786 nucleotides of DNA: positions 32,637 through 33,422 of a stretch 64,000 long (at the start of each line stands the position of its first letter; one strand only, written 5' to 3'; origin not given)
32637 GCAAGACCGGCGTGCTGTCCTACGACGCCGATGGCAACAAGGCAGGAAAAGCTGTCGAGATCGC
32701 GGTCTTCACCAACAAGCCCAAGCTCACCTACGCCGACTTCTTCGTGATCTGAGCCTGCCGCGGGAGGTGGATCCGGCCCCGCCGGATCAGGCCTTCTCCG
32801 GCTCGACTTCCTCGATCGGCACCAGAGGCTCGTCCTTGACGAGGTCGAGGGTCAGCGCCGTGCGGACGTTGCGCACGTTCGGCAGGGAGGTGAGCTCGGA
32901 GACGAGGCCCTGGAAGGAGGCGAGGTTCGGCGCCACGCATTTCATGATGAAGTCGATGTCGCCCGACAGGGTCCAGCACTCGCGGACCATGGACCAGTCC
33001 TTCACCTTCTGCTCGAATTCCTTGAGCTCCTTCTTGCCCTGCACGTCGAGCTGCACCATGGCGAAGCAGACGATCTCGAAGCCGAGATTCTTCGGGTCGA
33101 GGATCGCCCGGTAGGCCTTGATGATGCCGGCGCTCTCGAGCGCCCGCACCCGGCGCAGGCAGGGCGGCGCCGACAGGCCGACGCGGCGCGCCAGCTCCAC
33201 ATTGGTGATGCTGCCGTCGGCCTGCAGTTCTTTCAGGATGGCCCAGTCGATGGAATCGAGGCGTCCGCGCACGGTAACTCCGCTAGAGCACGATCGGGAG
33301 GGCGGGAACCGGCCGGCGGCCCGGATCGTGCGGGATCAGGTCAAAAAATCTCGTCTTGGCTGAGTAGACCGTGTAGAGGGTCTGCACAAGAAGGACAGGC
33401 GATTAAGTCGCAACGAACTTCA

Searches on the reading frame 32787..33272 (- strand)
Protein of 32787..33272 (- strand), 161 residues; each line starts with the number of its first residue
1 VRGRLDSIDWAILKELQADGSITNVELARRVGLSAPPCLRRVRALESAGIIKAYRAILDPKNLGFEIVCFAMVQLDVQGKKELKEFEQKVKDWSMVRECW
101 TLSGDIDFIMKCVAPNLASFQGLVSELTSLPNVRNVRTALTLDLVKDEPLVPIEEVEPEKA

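Call 57: list_cluster_members(proteins=[window:32787-33272:-, window:30269-31927:+, window:26451-26984:+, window:44147-44575:+, window:19841-21385:-, window:46734-47693:-, window:47801-49525:-, window:49577-49972:-, window:61822-62124:-, window:60361-60867:+])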
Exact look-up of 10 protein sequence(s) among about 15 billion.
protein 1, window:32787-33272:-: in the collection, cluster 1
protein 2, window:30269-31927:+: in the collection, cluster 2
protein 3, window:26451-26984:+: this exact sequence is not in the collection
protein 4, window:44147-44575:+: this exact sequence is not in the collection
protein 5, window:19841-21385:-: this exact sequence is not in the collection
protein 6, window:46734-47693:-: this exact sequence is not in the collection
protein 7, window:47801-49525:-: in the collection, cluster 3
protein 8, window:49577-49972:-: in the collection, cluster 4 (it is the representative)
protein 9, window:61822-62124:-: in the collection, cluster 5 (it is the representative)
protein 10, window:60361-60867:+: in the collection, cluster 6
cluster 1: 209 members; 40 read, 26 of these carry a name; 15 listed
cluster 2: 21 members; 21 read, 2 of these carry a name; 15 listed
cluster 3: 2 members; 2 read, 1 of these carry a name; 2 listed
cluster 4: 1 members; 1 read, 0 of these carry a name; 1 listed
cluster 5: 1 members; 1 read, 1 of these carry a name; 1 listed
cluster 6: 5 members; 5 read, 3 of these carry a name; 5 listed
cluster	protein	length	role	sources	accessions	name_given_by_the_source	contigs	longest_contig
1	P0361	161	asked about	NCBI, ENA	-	-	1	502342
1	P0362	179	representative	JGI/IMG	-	DNA-binding Lrp family transcriptional regulator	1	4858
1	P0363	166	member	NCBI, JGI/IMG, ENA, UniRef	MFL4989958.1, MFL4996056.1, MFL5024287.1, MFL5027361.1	MAG: Lrp/AsnC family transcriptional regulator [Microvirga sp.] | DNA-binding Lrp family transcriptional regulator | Lrp/AsnC family transcriptional regulator n=1 Tax=Microvirga sp. RSM25 TaxID=3273802 ...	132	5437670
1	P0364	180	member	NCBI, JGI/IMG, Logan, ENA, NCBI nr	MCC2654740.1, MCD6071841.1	MAG: ArsR family transcriptional regulator [Microvirga sp.] | DNA-binding Lrp family transcriptional regulator | ArsR family transcriptional regulator [Microvirga sp.]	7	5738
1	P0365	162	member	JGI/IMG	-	DNA-binding Lrp family transcriptional regulator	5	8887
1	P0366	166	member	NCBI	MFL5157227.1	MAG: Lrp/AsnC family transcriptional regulator [Microvirga sp.]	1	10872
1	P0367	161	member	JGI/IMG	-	DNA-binding Lrp family transcriptional regulator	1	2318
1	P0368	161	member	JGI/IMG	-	DNA-binding Lrp family transcriptional regulator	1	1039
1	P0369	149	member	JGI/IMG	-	DNA-binding Lrp family transcriptional regulator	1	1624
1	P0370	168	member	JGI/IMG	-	DNA-binding Lrp family transcriptional regulator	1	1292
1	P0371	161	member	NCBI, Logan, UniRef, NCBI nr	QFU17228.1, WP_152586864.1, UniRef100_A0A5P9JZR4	Lrp/AsnC family transcriptional regulator [Microvirga thermotolerans] | Winged helix-turn-helix transcriptional regulator n=1 Tax=Microvirga thermotolerans ...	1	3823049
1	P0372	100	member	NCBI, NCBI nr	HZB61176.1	MAG TPA: Lrp/AsnC ligand binding domain-containing protein, partial [Microvirga sp.] | Lrp/AsnC ligand binding domain-containing protein [Microvirga sp.]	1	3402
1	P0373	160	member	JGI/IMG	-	DNA-binding Lrp family transcriptional regulator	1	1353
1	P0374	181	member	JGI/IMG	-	DNA-binding Lrp family transcriptional regulator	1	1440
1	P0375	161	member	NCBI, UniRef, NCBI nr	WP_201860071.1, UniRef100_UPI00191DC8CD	Lrp/AsnC family transcriptional regulator [Microvirga soli] | Lrp/AsnC family transcriptional regulator n=1 Tax=Microvirga soli TaxID=1854496 ...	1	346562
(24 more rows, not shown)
